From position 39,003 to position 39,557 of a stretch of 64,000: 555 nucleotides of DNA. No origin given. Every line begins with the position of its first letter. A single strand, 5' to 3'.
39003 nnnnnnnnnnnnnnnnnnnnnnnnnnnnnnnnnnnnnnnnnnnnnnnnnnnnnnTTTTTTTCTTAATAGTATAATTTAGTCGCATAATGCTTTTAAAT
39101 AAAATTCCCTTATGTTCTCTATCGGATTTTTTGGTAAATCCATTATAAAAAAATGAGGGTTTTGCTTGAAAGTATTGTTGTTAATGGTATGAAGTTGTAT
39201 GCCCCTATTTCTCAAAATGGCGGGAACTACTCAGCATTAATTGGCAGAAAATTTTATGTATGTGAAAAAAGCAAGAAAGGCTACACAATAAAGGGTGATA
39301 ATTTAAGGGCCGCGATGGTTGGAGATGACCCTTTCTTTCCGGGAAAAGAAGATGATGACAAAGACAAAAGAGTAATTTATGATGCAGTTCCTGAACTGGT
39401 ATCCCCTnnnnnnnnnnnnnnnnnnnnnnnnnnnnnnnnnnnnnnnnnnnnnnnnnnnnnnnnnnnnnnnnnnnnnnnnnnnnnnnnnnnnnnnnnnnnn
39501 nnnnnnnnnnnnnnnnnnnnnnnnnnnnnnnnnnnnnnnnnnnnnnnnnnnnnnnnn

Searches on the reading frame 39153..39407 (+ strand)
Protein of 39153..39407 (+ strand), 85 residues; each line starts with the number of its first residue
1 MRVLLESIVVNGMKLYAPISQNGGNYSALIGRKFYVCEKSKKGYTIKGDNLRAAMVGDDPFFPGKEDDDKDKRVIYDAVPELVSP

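Call 29: find_encoding_contigs(protein=window:39153-39407:+, flank=4000, max_places=10)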
Protein window:39153-39407:+ (85 aa): 24 contigs read that carry it; 10 places shown.
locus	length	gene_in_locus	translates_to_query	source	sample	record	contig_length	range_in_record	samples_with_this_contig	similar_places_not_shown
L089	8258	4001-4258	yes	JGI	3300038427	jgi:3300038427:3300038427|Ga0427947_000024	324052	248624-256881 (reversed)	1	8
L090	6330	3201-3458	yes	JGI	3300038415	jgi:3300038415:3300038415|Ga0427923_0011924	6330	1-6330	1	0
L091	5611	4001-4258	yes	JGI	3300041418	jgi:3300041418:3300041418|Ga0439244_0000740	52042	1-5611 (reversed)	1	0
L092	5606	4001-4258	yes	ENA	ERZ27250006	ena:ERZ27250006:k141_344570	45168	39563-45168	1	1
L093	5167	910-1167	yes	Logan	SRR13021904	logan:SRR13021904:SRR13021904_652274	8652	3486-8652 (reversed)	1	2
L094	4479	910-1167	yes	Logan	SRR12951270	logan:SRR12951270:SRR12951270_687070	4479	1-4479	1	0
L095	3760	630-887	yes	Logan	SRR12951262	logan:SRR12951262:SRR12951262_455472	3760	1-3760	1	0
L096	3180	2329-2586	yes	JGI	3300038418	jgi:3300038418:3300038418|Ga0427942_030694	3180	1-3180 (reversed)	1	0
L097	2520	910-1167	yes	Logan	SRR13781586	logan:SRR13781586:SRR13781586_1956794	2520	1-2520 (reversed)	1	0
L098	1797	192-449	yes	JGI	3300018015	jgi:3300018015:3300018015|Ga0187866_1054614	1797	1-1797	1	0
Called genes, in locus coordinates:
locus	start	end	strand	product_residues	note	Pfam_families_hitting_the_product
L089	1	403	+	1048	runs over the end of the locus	PF08471:Ribonuc_red_2_N, PF02867:Ribonuc_red_lgC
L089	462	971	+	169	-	PF00383:dCMP_cyt_deam_1, PF14437:MafB19-deam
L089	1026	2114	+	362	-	PF00303:Thymidylat_synt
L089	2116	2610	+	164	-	PF00186:DHFR_1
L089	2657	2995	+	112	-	PF04756:OST3_OST6 (weak), PF07449:HyaE (faint), PF00085:Thioredoxin, PF13098:Thioredoxin_2, PF13905:Thioredoxin_8 (faint)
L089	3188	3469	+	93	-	-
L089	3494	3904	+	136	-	-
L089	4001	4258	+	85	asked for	-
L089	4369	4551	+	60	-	-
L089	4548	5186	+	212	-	-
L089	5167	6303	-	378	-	PF07669:Eco57I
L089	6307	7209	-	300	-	PF13683:rve_3 (faint), PF13610:DDE_Tnp_IS240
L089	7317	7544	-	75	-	-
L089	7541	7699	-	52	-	PF04014:MazE_antitoxin (weak)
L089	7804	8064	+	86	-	-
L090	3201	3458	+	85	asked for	-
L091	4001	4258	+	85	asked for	-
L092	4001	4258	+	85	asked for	-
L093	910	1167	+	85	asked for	-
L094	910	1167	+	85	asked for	-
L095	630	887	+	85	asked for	-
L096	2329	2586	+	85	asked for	-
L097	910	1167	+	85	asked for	-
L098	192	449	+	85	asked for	-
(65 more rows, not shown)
